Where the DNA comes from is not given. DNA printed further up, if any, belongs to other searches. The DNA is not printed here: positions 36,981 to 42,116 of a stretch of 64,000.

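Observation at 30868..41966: O-antigen-ligase-family gene, GT1 and WecA-like initiating transferase lie directly upstream of a gingipain-family T9SS cargo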

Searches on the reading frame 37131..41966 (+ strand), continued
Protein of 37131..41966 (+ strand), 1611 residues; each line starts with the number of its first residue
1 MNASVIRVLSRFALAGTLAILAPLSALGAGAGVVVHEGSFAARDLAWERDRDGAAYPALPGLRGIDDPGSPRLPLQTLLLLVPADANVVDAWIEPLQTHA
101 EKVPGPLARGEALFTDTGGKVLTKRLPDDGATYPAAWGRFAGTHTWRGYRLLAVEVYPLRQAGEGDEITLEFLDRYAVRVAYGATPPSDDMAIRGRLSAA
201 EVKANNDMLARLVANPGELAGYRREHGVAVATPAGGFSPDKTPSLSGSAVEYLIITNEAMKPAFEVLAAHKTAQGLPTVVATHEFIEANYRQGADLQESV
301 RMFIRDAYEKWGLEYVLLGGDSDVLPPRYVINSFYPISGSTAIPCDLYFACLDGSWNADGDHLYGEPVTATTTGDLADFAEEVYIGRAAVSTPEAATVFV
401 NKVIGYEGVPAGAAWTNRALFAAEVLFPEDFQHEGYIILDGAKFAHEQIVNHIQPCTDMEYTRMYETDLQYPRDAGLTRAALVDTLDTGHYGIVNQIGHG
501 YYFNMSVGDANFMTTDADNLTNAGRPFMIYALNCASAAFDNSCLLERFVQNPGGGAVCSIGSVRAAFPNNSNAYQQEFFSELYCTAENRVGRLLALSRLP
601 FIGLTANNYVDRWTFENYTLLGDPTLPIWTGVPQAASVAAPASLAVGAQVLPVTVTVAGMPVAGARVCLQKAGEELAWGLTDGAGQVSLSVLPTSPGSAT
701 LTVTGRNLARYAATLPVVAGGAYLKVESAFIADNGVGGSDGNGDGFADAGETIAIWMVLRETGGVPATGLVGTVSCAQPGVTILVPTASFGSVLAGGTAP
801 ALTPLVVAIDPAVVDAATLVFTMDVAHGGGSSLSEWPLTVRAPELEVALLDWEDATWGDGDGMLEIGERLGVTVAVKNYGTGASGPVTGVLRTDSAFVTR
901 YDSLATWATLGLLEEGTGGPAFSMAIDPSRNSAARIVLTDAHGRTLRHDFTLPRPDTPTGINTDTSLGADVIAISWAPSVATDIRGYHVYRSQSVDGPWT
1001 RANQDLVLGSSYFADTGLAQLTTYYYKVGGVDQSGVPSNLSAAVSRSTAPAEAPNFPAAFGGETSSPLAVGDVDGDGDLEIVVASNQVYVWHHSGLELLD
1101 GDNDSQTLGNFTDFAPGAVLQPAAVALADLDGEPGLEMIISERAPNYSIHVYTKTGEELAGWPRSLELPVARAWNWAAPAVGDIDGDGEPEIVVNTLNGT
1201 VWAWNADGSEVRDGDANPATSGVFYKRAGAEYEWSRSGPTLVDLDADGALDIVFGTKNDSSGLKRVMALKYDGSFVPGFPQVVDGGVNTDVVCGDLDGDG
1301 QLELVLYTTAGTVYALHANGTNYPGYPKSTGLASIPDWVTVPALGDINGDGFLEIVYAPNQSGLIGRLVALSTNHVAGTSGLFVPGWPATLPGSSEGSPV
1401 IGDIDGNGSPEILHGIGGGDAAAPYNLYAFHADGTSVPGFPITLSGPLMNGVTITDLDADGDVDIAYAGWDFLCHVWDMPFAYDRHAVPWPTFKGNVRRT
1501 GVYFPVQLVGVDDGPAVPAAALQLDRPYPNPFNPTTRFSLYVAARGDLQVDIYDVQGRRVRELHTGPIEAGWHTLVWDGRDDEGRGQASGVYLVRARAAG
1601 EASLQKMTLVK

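Call 20: find_encoding_contigs(protein=P0095, flank=10000, max_places=1)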
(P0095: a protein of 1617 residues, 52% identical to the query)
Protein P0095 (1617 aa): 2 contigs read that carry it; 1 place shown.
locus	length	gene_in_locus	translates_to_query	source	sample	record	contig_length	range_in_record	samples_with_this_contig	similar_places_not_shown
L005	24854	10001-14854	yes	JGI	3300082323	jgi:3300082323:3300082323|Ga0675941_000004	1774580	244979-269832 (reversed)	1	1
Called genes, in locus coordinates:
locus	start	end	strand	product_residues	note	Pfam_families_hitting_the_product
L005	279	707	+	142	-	PF02681:DUF212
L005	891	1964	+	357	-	PF00142:Fer4_NifH, PF01656:CbiA, PF06564:CBP_BcsQ, PF09140:MipZ, PF10609:ParA (weak), PF13614:AAA_31, PF02922:CBM_48 (weak), PF16561:AMPK1_CBM, +1 more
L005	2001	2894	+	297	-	-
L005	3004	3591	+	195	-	-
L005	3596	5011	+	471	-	PF04932:Wzy_C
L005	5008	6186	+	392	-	PF13439:Glyco_transf_4, PF13579:Glyco_trans_4_4, PF20706:GT4-conflict, PF00534:Glycos_transf_1, PF13692:Glyco_trans_1_4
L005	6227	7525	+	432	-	PF00953:Glycos_transf_4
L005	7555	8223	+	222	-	PF13489:Methyltransf_23, PF08241:Methyltransf_11, PF08242:Methyltransf_12 (weak), PF13649:Methyltransf_25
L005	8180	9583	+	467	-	-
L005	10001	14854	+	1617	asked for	PF01364:Peptidase_C25, PF01839:FG-GAP (faint), PF13517:FG-GAP_3 (weak), PF13860:FlgD_ig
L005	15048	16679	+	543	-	PF00496:SBP_bac_5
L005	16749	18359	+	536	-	-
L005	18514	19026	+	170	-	-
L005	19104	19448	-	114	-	PF11969:DcpS_C, PF01230:HIT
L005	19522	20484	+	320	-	PF00294:PfkB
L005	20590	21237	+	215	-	PF01726:LexA_DNA_bind, PF12802:MarR_2 (weak), PF00717:Peptidase_S24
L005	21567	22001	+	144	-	PF00011:HSP20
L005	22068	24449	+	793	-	PF02190:LON_substr_bdg, PF00004:AAA, PF07728:AAA_5 (weak), PF22667:Lon_lid, PF05362:Lon_C, PF13541:ChlI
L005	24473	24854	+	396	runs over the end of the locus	PF01075:Glyco_transf_9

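Call 21: search_solved_structures(query=window:37131-41966:+, max_evalue=0.01, show_alignments=3)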
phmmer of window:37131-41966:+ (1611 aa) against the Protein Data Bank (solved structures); distinct sequences matched with E-value up to 0.01: 7.
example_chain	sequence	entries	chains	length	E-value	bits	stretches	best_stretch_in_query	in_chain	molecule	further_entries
4ief_B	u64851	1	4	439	1.8e-11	45.4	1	378-709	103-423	Gingipain R2 Mature Domain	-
1cvr_A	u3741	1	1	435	4.7e-11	44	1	378-709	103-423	GINGIPAIN R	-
7eh9_A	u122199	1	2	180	0.00018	22.1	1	1532-1599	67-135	Basal-body rod modification protein FlgD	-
7bhq_A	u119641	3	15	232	0.00032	21.4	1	1532-1599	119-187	Basal-body rod modification protein FlgD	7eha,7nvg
5fm5_M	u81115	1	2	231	0.00052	20.6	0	968-1053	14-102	MYOMESIN-1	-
3mpc_A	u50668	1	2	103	0.00064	20.3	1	954-1038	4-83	Fn3-like protein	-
6za2_A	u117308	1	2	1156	0.0015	19.1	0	381-626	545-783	Por secretion system protein porU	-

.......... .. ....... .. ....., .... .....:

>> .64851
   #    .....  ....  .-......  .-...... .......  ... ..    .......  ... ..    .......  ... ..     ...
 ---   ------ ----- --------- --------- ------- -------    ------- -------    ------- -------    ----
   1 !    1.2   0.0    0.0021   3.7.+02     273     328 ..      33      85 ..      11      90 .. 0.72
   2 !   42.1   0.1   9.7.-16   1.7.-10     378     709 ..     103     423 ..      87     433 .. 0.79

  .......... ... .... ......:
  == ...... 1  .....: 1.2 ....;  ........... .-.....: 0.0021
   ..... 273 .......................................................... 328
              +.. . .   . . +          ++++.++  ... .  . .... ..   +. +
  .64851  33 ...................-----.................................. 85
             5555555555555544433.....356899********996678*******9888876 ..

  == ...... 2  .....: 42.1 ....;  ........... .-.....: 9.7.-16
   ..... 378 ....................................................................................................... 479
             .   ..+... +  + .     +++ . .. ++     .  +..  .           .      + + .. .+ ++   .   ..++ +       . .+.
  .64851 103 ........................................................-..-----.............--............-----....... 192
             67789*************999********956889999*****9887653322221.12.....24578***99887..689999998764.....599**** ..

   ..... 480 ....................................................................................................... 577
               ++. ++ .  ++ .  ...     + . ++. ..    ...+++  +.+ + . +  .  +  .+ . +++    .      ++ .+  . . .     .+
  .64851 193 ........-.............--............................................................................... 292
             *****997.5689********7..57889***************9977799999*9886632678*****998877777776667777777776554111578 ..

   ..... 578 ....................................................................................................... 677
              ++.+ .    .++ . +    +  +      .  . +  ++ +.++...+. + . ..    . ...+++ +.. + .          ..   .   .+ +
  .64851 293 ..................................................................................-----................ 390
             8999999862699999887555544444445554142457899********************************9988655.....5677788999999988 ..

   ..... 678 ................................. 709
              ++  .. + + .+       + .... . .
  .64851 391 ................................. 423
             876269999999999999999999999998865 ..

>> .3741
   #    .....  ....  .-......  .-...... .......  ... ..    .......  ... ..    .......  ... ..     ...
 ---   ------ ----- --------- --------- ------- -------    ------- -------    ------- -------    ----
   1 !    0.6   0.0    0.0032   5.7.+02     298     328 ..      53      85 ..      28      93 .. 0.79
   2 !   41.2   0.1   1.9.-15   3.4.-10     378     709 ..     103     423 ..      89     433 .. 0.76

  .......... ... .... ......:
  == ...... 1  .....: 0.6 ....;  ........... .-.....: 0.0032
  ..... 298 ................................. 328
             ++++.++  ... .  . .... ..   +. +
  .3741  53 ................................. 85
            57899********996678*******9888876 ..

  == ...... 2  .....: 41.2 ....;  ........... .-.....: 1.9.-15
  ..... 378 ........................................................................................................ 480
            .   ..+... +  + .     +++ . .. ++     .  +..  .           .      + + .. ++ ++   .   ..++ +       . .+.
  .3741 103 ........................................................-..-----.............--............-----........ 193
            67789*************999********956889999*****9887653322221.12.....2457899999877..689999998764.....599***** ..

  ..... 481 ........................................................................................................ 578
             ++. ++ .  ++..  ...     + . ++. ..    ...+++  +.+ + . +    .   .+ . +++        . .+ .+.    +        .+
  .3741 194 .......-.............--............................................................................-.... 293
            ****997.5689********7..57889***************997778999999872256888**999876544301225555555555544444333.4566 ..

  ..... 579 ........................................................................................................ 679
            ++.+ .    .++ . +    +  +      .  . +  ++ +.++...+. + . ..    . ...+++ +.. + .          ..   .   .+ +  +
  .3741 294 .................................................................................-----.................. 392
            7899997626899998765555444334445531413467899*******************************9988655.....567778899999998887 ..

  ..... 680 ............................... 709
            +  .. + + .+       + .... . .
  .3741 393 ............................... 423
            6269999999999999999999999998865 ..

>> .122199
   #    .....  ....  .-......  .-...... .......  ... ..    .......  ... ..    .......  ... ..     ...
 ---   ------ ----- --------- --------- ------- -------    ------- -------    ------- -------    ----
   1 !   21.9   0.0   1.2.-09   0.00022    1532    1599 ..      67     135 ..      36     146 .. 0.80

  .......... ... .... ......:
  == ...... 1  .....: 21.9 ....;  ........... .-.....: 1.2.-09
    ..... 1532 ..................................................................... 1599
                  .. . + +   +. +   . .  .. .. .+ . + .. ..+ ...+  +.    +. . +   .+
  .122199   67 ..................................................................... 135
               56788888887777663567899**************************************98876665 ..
